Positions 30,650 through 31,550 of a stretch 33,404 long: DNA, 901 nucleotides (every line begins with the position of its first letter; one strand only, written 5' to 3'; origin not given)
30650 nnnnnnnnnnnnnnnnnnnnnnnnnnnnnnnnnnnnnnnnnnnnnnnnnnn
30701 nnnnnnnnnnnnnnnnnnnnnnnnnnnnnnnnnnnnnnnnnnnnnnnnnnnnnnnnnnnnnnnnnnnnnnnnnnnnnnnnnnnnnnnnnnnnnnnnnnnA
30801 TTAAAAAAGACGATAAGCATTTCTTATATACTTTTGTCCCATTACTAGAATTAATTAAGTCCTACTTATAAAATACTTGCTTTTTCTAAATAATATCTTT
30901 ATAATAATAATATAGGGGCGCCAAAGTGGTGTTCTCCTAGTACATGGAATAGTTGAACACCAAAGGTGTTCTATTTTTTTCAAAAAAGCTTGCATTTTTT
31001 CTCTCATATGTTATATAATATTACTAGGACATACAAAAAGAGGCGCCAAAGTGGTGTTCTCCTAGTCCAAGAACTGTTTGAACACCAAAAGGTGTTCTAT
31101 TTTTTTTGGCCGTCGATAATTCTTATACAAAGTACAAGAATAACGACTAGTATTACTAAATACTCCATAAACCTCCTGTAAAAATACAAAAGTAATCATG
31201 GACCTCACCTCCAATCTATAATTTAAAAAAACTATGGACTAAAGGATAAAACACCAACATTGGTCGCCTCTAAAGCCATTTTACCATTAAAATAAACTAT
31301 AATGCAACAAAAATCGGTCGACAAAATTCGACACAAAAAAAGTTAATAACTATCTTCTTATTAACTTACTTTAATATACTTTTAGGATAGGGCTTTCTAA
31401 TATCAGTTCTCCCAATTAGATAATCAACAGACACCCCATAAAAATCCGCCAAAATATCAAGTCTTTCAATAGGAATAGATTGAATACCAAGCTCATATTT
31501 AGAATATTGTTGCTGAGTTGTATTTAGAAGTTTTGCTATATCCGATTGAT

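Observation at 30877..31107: Two tandem promoter-core-terminator units (candidate sRNA paralogues) directly after mfd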

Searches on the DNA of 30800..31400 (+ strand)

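Call 4: search_rna_families(source=window, start=30800, end=31400, threshold=evalue, max_evalue=10, show_alignments=4)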
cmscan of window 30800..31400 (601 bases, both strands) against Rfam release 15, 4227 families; matches with E-value up to 10: 6.
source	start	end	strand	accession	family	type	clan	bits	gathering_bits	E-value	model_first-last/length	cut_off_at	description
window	31076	31110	-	RF01376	CRISPR-DR63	Gene; CRISPR;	CL00015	22.3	37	0.57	1-37/37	no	CRISPR RNA direct repeat element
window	30844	30966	+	RF00429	SNORA29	Gene; snRNA; snoRNA; HACA-box;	CL00030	20.7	50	0.48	1-140/140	no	Small nucleolar RNA SNORA29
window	30866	30907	-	RF01597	snoR22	Gene; snRNA; snoRNA; CD-box;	-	20.3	50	5.4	1-83/83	no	small nucleolar RNA snoR22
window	31116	31143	-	RF00713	mir-239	Gene; miRNA;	-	14.6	49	4.8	1-74/74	no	mir-239 microRNA precursor family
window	30994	31063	-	RF02527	SSRC38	Gene; sRNA;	-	14.3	80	6.6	1-166/166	no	Streptococcus sRNA SSRC38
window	31215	31241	+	RF00522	PreQ1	Cis-reg; riboswitch;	-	13.3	39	7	1-45/45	no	PreQ1 (pre queuosine) riboswitch aptamer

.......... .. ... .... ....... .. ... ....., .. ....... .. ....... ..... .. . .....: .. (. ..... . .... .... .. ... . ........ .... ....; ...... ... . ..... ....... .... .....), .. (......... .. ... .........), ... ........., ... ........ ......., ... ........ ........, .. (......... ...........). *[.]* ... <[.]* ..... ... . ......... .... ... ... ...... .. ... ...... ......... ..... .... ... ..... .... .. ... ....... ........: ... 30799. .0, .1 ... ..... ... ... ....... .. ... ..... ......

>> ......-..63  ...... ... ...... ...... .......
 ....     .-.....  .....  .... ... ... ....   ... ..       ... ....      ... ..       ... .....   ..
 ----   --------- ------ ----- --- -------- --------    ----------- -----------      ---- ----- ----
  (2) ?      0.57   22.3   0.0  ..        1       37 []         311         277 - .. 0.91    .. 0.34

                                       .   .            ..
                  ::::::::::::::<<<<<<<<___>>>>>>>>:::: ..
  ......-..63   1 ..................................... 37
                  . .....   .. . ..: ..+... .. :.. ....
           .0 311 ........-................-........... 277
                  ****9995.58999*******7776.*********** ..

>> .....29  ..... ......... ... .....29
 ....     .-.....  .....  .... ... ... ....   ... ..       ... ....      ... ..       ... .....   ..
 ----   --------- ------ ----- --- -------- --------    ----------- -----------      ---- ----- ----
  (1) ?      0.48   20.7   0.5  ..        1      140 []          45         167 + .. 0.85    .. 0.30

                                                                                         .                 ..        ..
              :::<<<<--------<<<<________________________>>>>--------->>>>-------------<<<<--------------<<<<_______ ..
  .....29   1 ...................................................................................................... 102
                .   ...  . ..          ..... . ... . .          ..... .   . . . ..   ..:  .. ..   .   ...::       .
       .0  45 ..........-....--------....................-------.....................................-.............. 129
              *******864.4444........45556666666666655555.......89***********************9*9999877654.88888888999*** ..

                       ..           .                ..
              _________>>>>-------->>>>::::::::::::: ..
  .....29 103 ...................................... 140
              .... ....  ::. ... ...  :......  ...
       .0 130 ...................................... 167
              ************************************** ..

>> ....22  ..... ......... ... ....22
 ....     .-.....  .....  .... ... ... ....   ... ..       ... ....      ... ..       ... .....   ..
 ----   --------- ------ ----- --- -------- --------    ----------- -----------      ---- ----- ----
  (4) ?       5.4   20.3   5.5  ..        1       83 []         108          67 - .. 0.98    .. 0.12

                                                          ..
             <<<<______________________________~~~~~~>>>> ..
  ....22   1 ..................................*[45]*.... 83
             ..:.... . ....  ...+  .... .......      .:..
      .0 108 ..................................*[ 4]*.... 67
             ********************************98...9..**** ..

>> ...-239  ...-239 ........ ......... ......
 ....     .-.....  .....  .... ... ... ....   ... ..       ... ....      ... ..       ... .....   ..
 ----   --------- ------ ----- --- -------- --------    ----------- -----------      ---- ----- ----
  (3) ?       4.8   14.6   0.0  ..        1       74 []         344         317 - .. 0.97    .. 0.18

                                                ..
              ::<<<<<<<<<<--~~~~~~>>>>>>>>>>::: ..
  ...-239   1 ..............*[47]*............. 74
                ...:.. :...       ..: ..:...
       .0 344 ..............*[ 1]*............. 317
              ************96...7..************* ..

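Call 17: search_dna_similar(query=window:30870-31330:+, collection=plasmids, mode=distant, max_evalue=0.01)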
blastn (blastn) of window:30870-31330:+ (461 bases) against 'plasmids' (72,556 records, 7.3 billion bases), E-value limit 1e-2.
No match.

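Call 18: search_dna_similar(query=window:30870-31330:+, collection=phages, mode=distant, max_evalue=0.01)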
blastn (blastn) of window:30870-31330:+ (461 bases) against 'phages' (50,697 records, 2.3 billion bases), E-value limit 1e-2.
No match.

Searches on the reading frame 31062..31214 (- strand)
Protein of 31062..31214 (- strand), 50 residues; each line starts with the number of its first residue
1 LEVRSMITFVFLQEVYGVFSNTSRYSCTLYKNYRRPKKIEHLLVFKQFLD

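Call 8: search_protein_families(library=pfam, proteins=[window:31062-31214:-], max_evalue=0.01)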
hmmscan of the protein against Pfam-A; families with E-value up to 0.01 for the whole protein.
window:31062-31214:- (50 aa): 0 families

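Call 39: search_protein_families(library=pfam, proteins=[window:31065-31199:-], max_evalue=10)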
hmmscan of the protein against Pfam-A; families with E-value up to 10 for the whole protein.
seq(45 aa): 1 family
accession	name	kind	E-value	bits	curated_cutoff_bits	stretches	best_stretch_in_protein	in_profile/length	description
PF24327.1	DUF7497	-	0.16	12.3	27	1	9-33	20-44/100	Domain of unknown function (DUF7497)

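Call 57: search_protein_families(library=ncbifam, proteins=[window:31065-31199:-], max_evalue=10)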
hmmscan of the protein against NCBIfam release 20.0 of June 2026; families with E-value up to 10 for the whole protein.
seq(45 aa): 0 families

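Call 72: search_protein_representatives(protein=window:31065-31199:-)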
Query: 45 residues. Proteins with E-value up to 0.001 (for the whole library): 3; up to 1e-10: 2; up to 1e-30: 0. The best 3 are listed.
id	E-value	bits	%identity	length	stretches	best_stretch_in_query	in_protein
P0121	4.1e-16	72.7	37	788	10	3-32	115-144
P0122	2.8e-13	64.0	34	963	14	2-40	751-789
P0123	1.3e-10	55.8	33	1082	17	11-41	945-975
